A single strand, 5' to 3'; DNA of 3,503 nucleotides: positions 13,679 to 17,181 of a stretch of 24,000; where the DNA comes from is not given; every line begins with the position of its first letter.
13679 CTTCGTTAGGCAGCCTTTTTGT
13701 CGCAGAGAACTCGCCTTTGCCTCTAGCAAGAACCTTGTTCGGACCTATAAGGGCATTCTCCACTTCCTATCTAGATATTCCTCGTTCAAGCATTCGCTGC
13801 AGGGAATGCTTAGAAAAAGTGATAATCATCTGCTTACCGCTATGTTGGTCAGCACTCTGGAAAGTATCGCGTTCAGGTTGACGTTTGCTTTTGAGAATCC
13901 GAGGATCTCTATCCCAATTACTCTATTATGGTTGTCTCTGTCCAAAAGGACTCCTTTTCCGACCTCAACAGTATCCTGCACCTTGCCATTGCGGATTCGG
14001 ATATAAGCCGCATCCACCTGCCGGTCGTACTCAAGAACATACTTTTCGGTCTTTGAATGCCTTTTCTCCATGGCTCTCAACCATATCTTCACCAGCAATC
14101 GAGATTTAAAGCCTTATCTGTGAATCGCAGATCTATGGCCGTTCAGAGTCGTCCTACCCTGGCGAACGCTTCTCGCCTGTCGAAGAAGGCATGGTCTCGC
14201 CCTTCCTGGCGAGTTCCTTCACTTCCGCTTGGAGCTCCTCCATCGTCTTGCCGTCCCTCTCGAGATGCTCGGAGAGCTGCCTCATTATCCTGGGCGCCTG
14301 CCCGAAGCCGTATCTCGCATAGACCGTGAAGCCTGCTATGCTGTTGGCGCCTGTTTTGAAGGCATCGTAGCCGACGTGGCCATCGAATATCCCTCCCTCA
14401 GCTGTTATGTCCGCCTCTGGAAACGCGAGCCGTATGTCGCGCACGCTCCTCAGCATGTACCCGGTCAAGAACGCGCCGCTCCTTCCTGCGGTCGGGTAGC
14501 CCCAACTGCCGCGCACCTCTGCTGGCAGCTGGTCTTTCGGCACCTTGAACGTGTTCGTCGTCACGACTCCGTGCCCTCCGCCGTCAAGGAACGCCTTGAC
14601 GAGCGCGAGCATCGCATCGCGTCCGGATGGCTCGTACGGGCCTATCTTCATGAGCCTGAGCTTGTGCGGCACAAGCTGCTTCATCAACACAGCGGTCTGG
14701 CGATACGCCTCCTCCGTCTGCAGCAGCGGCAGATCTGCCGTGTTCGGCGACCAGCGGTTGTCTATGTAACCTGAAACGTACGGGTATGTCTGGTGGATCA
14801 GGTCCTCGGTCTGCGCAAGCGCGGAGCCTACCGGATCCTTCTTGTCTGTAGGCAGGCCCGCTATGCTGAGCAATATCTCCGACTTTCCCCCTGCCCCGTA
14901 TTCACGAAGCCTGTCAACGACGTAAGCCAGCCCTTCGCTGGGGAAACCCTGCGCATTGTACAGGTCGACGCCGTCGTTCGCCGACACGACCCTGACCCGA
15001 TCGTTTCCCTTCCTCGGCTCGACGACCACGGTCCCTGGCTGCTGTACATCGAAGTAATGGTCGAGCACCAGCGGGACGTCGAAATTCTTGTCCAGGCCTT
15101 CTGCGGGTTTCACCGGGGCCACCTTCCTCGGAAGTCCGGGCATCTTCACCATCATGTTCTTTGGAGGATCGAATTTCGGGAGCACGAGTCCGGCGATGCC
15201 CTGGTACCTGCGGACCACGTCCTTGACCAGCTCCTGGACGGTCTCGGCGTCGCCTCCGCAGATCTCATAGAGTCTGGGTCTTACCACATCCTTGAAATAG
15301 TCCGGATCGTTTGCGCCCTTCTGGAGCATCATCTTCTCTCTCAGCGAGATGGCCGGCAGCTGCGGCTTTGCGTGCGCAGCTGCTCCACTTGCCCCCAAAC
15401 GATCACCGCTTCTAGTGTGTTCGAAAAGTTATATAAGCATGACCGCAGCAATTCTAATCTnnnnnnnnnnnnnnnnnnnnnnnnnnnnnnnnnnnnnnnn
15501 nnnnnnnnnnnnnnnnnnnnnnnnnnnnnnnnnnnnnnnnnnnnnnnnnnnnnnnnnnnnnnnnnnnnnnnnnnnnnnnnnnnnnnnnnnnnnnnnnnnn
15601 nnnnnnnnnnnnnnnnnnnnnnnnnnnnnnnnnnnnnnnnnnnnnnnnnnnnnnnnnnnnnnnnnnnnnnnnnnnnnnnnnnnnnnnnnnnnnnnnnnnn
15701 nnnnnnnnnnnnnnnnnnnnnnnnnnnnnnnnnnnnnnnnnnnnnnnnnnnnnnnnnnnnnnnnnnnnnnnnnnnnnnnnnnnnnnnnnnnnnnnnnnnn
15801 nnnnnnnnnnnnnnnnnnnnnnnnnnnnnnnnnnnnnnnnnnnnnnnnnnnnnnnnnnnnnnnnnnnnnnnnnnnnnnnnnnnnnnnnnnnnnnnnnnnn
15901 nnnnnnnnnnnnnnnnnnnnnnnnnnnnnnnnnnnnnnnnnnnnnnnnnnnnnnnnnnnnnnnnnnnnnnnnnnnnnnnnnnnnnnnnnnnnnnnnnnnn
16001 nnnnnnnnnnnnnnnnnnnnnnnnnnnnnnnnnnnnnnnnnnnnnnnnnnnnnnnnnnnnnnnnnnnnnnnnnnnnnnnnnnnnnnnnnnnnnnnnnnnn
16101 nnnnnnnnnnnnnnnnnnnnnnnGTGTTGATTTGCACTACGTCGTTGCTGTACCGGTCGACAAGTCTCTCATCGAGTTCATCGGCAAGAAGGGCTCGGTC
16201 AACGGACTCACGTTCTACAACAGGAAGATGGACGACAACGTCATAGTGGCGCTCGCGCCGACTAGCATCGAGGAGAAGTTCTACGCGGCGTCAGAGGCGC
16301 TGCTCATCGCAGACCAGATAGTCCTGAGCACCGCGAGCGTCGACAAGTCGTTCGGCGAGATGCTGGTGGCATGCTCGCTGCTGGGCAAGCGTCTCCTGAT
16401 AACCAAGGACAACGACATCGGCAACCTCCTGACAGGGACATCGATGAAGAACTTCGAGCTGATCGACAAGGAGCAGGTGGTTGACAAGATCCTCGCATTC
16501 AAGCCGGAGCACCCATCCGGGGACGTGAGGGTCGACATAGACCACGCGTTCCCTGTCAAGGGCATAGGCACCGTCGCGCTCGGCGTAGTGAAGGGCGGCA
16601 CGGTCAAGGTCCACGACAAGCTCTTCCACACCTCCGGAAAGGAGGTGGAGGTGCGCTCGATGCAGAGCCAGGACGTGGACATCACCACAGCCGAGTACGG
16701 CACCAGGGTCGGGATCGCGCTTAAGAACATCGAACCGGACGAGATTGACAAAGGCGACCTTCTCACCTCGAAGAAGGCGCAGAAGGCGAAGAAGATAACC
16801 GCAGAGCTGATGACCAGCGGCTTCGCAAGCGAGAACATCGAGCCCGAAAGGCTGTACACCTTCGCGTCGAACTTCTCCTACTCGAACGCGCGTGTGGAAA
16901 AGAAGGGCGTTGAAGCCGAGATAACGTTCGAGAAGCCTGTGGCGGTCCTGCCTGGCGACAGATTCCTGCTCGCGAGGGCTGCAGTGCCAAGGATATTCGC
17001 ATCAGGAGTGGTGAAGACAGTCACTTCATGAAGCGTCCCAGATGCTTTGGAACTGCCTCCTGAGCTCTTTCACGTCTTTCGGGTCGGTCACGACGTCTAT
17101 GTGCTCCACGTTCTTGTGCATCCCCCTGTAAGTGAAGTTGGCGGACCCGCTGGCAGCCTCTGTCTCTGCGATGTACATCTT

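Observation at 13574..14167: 564-bp AT-rich mini-island bracketed by a perfect 15-nt direct repeat of the tRNA-Ser 3' end, with no integrase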

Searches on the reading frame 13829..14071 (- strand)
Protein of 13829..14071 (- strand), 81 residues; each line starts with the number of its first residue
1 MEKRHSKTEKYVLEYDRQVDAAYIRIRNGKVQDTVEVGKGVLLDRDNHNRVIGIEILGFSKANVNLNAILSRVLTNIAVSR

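Call 10: search_protein_families(library=pfam, proteins=[window:13829-14071:-], max_evalue=0.01)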
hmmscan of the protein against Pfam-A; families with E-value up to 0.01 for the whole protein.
seq(81 aa): 1 family
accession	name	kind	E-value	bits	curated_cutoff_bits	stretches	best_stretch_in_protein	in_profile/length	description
PF10049.14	DUF2283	-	6.7e-16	58.6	23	1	14-60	3-49/49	Protein of unknown function (DUF2283)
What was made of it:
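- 13826..14071 (-): DUF2283 antitoxin gene, intact, 81 aa. Pfam PF10049 gives 6.7e-16 (call 10).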

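Call 23: find_homologous_proteins(query=window:13829-14071:-, max_evalue=0.001)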
Query seq(81 aa) (81 aa): 2 proteins with E <= 0.001 among 4 candidates.
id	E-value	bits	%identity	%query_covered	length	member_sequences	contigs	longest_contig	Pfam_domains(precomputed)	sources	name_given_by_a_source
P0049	1.1e-43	164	100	100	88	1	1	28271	PF10049.15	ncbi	-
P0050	1.3e-29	119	77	100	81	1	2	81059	PF10049.15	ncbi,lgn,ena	-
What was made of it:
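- The cassette family is very rare: the word-index search found 2 proteins among only 4 candidates (call 23).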

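Call 25: find_encoding_contigs(protein=P0050, flank=10000, max_places=4)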
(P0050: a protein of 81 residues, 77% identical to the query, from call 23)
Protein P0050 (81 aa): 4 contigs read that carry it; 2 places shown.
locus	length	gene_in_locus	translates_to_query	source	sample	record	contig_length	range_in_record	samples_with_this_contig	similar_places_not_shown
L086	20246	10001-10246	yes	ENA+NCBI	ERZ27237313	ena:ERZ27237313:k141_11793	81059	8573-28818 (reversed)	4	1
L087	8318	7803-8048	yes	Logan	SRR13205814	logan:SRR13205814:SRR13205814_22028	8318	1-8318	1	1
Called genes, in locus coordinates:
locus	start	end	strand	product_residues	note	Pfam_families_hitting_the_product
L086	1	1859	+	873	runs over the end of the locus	-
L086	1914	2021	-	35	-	-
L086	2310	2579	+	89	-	-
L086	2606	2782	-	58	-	-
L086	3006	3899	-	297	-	PF23023:Anti-Pycsar_Apyc1, PF00753:Lactamase_B, PF13691:Lactamase_B_4 (weak), PF12706:Lactamase_B_2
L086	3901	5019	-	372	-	PF05833:NFACT_N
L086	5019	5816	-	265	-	PF01884:PcrB, PF00478:IMPDH (faint), PF05690:ThiG (weak), PF00977:His_biosynth, PF03060:NMO (weak)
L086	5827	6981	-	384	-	PF01073:3Beta_HSD, PF01370:Epimerase, PF02719:Polysacc_synt_2, PF04321:RmlD_sub_bind, PF05368:NmrA, PF07993:NAD_binding_4, PF13460:NAD_binding_10, PF16363:GDP_Man_Dehyd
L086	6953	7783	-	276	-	-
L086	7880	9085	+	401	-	PF01142:TruD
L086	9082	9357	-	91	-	-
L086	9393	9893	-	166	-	-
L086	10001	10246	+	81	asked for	PF10049:DUF2283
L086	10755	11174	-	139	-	-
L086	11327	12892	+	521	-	PF13641:Glyco_tranf_2_3, PF00535:Glycos_transf_2, PF13632:Glyco_trans_2_3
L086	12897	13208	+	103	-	PF04242:DUF424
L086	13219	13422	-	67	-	-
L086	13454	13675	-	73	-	-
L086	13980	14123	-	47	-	-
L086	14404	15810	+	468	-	PF13404:HTH_AsnC-type (faint)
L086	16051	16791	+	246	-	PF03848:TehB (weak)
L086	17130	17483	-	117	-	PF01849:NAC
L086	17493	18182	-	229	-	PF01381:HTH_3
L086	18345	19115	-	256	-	-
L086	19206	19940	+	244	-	PF03796:DnaB_C (faint), PF06745:ATPase, PF13481:AAA_25 (faint)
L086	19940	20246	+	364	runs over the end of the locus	-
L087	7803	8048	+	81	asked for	PF10049:DUF2283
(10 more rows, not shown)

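Call 26: find_encoding_contigs(protein=P0049, flank=10000, max_places=3)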
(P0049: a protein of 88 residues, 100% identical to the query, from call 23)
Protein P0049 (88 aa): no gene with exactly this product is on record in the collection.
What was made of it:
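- Tried and rejected: An exact look-up of the window's own DUF2283 protein (P0049) found it not on record (call 26).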

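Call 47: search_protein_families(library=pfam, proteins=[L086:9393-9893:-, L086:9082-9357:-, L086:10755-11174:-], max_evalue=0.01)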
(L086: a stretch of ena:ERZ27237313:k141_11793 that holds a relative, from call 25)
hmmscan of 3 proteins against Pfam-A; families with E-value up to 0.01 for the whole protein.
L086:9393-9893:- (166 aa): 0 families

L086:9082-9357:- (91 aa): 0 families

L086:10755-11174:- (139 aa): 0 families

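Call 65: search_protein_families(library=ncbifam, proteins=[window:13829-14071:-], max_evalue=0.01)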
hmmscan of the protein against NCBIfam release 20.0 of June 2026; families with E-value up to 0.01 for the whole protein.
seq(81 aa): 0 families
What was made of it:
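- Tried and rejected: No hits for the TA proteins (call 65).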

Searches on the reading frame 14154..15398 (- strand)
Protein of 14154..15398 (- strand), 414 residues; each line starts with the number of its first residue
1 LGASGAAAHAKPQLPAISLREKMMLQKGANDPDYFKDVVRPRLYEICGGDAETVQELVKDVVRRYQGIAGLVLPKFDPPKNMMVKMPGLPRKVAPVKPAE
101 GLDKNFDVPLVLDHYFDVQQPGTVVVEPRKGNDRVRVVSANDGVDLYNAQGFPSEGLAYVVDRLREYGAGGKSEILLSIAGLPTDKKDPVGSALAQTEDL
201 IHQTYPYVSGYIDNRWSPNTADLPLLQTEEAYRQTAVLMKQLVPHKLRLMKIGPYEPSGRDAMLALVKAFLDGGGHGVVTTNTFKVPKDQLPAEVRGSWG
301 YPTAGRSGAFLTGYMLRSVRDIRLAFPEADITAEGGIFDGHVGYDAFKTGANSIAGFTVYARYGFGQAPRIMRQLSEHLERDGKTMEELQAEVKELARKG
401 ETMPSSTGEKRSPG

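Call 9: find_homologous_proteins(query=window:14154-15398:-)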
Query window:14154-15398:- (414 aa): 48 proteins with E <= 0.001 among 8000 candidates.
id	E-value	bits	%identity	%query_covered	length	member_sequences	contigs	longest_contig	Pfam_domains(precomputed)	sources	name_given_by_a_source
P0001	1.1e-99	352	44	94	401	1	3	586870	PF01180.28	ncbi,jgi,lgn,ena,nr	ncbi:MAG TPA: hypothetical protein VND15_04270 [Candidatus Acidoferrales bacterium]|nr:hypothetical 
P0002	2.7e-99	351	46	93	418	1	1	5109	PF01180.28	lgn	-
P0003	2.7e-97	344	46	93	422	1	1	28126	PF01180.28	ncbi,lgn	-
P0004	6.2e-97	343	44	93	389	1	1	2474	PF01180.28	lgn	-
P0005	1.6e-95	338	43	95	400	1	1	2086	PF01180.28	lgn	-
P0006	7.8e-95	336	45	96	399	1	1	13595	PF01180.28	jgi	jgi:dihydroorotate dehydrogenase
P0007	1.0e-94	336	46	92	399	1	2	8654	PF01180.28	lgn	-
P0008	2.6e-94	335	46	92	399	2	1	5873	PF01180.28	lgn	-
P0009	1.8e-93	332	44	91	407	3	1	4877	PF01180.28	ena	-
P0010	5.2e-91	324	42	92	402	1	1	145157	PF01180.28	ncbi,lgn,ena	-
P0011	1.1e-90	323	42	94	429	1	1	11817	PF01180.28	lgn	-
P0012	1.1e-90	323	42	94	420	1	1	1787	PF01180.28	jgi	jgi:dihydroorotate dehydrogenase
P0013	5.1e-90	320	44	91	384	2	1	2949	PF01180.28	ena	-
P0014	2.3e-89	318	43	93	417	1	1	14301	PF01180.28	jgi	jgi:dihydroorotate dehydrogenase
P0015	8.7e-89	316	43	92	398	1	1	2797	PF01180.28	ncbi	-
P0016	1.6e-86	309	43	91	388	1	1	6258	PF01180.28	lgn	-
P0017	2.8e-86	308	42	92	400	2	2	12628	PF01180.28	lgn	-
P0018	4.2e-83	298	42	91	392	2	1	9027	PF01180.28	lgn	-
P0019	2.3e-81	292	42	96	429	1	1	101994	PF01180.28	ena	-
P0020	6.8e-80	287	39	93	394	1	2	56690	PF01180.28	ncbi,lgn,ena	-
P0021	9.4e-80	287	37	93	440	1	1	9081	PF01180.28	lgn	-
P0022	1.9e-79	286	48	72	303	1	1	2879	PF01180.28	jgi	jgi:dihydroorotate dehydrogenase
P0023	3.9e-79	285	41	91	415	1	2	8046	PF01180.28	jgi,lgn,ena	jgi:dihydroorotate dehydrogenase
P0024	8.1e-79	283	41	92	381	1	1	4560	PF01180.28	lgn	-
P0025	2.4e-78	282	46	78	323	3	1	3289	PF01180.28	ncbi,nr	ncbi:MAG: hypothetical protein KGH62_04785, partial [Candidatus Micrarchaeota archaeon]|nr:hypotheti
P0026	5.8e-77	277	40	95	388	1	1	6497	PF01180.28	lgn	-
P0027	2.2e-74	269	40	90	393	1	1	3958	PF01180.28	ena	-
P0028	3.3e-74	268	39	93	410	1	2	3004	PF01180.28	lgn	-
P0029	4.4e-74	268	41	90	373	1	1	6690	PF01180.28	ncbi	-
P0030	8.6e-74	267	42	87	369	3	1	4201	PF01180.28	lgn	-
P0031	3.4e-73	265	40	90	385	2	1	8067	PF01180.28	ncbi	-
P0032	1.4e-72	263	42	90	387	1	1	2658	PF01180.28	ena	-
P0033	4.1e-72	261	41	90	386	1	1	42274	PF01180.28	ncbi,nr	ncbi:MAG: hypothetical protein HYT73_00250 [Candidatus Aenigmarchaeota archaeon]|nr:hypothetical pro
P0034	6.3e-72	261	42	86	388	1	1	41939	PF01180.28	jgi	jgi:dihydroorotate dehydrogenase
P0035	7.8e-71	257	38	91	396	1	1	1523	PF01180.28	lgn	-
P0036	1.7e-69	253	38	92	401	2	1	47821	PF01180.28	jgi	jgi:dihydroorotate dehydrogenase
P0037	3.4e-65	239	38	90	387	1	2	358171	PF01180.28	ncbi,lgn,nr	ncbi:hypothetical protein HY229_05900 [Candidatus Acetothermia bacterium]|nr:hypothetical protein [C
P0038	9.0e-64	234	41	78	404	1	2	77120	PF01180.28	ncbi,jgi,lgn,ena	-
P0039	2.9e-63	232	36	91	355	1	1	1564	PF01180.28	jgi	-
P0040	4.7e-62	228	37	90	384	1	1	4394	PF01180.28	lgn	-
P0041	7.7e-62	228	35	90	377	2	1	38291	PF01180.28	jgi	-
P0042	4.0e-54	202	33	89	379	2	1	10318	PF01180.28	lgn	-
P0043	3.0e-48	183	35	89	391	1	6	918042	PF01180.28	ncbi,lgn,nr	ncbi:MAG: hypothetical protein HYW26_01670 [Candidatus Aenigmarchaeota archaeon]|nr:hypothetical pro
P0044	1.0e-43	168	37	74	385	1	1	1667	PF01180.28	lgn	-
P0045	2.5e-7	48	29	70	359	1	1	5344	PF03060.22,PF01180.28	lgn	-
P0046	4.6e-7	47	25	84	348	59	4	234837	PF01180.28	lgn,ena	-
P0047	2.4e-5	41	28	85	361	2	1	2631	PF01180.28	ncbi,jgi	jgi:dihydroorotate dehydrogenase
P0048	4.4e-4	37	27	56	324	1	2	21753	PF01180.28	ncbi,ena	-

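Call 10: search_protein_families(library=pfam, proteins=[window:14154-15398:-], max_evalue=0.01)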
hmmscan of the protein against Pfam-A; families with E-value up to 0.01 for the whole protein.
window:14154-15398:- (414 aa): 1 family
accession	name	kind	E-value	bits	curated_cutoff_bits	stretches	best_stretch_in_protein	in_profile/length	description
PF01180.27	DHO_dh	-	8.3e-13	48.6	27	1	95-379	14-291/291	Dihydroorotate dehydrogenase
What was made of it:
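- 14154..15398 (-): DHOD-like gene (PF01180), the host flank. Shared synteny with relative L086 ends near the right repeat: the nucleotide match stops at 14071 and the right-hand genes differ. Pfam gives 8.3e-13 (call 10).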

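Call 12: find_related_loci(query=A1, collection=genome_contigs, flank=8000)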
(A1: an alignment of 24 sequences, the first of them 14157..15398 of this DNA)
Query A1 (414 aa) in genome_contigs; peptide patterns used: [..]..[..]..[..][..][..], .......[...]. (x = any residue, [..] = any of these).
600 stretches matched a pattern (row limit reached: there are more); 287 encode a relative of the query (tblastn E <= 1e-3); the best 80 are kept; 80 distinct loci.
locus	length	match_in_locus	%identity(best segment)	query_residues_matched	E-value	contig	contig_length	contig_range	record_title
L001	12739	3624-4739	37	21-397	7e-71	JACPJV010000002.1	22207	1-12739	MAG: Candidatus Aenigmatarchaeota archaeon isolate NC_groundwater_477_Ag_S-0.1um_46_11 S35_SO-1_scaffold_31216, whole ge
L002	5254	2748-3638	25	84-382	9e-14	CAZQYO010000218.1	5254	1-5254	MAG TPA_asm: uncultured Chitinophaga sp. isolate SRP263991_co5_204 genome assembly, contig: NODE_31680_length_5254_cov_4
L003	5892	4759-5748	26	38-377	1e-13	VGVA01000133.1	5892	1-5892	MAG: Gammaproteobacteria bacterium isolate M_DeepCast_65m_m1_284 M_DeepCast_65m_m1_284_Ga0194120_10024366, whole genome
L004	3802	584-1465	28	87-375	2e-13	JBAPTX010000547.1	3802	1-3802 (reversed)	MAG: Calditrichia bacterium isolate MFD01233_ilm_asm_bin34 k127_22706, whole genome shotgun sequence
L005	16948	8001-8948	26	50-373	3e-13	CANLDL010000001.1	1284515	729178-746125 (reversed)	uncultured Pseudomonadales bacterium isolate 207.fasta genome assembly, contig: NODE_1, whole genome shotgun sequence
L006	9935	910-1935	27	28-379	9e-13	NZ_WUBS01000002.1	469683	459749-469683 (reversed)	Acerihabitans arboris strain SAP-6 contig2, whole genome shotgun sequence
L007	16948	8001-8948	27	50-372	1e-12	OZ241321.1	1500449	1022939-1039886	MAG: Methylophagaceae bacterium isolate 17dce968-e146-4acd-b8b0-875679120613 genome assembly, chromosome: 1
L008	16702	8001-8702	27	50-283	4e-12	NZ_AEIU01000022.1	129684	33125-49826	Vibrio caribbeanicus ATCC BAA-2122 VIBC2010_132, whole genome shotgun sequence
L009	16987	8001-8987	26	29-364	5e-12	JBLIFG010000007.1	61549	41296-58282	MAG: Cellvibrionaceae bacterium isolate 3300053697_102 Ga0535652_0000528, whole genome shotgun sequence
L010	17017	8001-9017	26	29-380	7e-12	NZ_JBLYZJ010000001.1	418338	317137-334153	Moraxella sp. TY6 NODE_1_length_418338_cov_197.611831, whole genome shotgun sequence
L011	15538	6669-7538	26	95-383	1e-11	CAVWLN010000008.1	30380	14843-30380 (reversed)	MAG: uncultured Paenibacillaceae bacterium isolate MFD08669.bin.2.63 genome assembly, contig: contig_104972, whole genom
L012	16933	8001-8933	26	50-364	1e-11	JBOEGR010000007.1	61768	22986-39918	MAG: Cellvibrionaceae bacterium isolate PBSAgam6 PBSA13b_contig_450, whole genome shotgun sequence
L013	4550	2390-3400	28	37-383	1e-11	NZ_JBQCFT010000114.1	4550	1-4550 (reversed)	MAG: Luteibacter sp. isolate bin199 k141_1083577, whole genome shotgun sequence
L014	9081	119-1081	27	38-364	2e-11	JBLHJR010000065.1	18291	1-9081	MAG: Candidatus Endobugula sp. isolate 3300054698_67 Ga0535670_0005144, whole genome shotgun sequence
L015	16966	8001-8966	26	56-381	2e-11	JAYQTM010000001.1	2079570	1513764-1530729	MAG: Candidatus Eutrophovita brisbanensis isolate SD3109_NP_metabat_bins_2.tsv.372 contig_11104_pilon, whole genome shot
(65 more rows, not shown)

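Call 18: find_encoding_contigs(protein=P0001, flank=6000, max_places=2)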
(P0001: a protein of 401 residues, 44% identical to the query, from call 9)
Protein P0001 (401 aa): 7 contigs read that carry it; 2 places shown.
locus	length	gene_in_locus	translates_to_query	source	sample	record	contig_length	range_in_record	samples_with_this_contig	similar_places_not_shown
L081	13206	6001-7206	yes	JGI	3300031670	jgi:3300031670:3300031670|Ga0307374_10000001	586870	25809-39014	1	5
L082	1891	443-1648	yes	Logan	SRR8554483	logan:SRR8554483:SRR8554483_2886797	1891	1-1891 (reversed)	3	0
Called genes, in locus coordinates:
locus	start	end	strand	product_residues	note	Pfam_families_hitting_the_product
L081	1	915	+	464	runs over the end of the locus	-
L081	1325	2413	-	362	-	PF00348:polyprenyl_synt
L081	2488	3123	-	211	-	PF00156:Pribosyltran (weak)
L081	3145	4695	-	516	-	PF00270:DEAD, PF04851:ResIII, PF21210:RNA_helicase_helical (weak), PF00271:Helicase_C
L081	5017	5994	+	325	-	-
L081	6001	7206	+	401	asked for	PF01180:DHO_dh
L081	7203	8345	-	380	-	PF07690:MFS_1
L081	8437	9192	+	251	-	PF00925:GTP_cyclohydro2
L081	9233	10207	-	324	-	PF00625:Guanylate_kin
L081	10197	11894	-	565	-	PF00925:GTP_cyclohydro2, PF00215:OMPdecase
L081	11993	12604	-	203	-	PF14470:bPH_3, PF13240:Zn_Ribbon_1 (weak)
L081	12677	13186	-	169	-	PF14470:bPH_3, PF24463:DUF7577 (weak), PF13240:Zn_Ribbon_1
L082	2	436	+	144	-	?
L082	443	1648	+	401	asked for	PF01180:DHO_dh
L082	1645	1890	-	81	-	?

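Call 19: find_encoding_contigs(protein=P0003, flank=6000, max_places=2)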
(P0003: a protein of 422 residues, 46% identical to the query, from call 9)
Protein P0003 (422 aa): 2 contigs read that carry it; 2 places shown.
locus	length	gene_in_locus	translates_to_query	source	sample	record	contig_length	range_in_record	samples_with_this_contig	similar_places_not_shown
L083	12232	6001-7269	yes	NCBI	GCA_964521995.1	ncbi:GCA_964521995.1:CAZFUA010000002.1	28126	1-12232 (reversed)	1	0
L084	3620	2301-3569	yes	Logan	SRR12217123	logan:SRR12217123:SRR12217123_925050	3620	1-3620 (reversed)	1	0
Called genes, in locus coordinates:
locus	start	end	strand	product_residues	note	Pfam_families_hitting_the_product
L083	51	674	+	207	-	PF00318:Ribosomal_S2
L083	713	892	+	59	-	-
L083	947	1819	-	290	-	PF01040:UbiA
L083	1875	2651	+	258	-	PF18998:Flg_new_2 (faint)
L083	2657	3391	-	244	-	-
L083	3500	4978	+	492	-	PF00215:OMPdecase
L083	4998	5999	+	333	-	PF01244:Peptidase_M19 (faint)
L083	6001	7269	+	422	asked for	PF01180:DHO_dh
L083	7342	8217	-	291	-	PF01478:Peptidase_A24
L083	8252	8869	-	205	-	PF00081:Sod_Fe_N, PF02777:Sod_Fe_C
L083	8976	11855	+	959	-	PF00133:tRNA-synt_1, PF01406:tRNA-synt_1e (faint), PF09334:tRNA-synt_1g, PF13603:tRNA-synt_1_2, PF09334:tRNA-synt_1g, PF00133:tRNA-synt_1 (weak), PF08264:Anticodon_1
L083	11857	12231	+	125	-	?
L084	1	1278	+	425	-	?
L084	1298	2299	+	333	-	PF01244:Peptidase_M19 (faint)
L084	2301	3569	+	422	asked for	PF01180:DHO_dh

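Call 20: find_encoding_contigs(protein=P0010, flank=6000, max_places=2)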
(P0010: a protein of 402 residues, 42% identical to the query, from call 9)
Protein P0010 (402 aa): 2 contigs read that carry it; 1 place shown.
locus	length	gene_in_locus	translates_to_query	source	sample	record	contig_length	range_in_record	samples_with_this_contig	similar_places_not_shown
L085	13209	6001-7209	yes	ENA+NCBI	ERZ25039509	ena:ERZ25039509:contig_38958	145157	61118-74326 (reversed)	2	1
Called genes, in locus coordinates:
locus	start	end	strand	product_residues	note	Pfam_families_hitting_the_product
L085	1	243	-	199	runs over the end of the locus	-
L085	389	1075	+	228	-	PF08282:Hydrolase_3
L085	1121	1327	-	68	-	-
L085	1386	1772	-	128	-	-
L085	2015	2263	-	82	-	PF00462:Glutaredoxin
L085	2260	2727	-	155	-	-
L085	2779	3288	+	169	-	PF00857:Isochorismatase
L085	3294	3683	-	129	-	PF00383:dCMP_cyt_deam_1, PF14421:LmjF365940-deam (faint)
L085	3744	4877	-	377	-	PF03193:RsgA_GTPase (faint), PF00350:Dynamin_N (faint), PF01926:MMR_HSR1, PF02421:FeoB_N, PF16897:MMR_HSR1_Xtn, PF02824:TGS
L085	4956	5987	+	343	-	-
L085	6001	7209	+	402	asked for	PF01180:DHO_dh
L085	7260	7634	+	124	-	-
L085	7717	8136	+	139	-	PF00327:Ribosomal_L30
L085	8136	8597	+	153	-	PF00828:Ribosomal_L27A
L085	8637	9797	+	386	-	PF13439:Glyco_transf_4, PF13579:Glyco_trans_4_4, PF00534:Glycos_transf_1, PF13692:Glyco_trans_1_4, PF13524:Glyco_trans_1_2 (weak)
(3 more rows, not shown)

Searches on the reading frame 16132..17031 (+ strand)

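Call 10: search_protein_families(library=pfam, proteins=[window:16132-17031:+], max_evalue=0.01)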
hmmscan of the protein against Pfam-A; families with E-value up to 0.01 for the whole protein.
window:16132-17031:+ (299 aa): 2 families
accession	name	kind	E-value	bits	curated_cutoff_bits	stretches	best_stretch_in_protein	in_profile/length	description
PF03144.31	GTP_EFTU_D2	-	1.8e-08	35.1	30.3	1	146-212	1-73/73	Elongation factor Tu domain 2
PF14578.12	GTP_EFTU_D4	-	0.0001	22.6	23.8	1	150-211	21-85/86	Elongation factor Tu domain 4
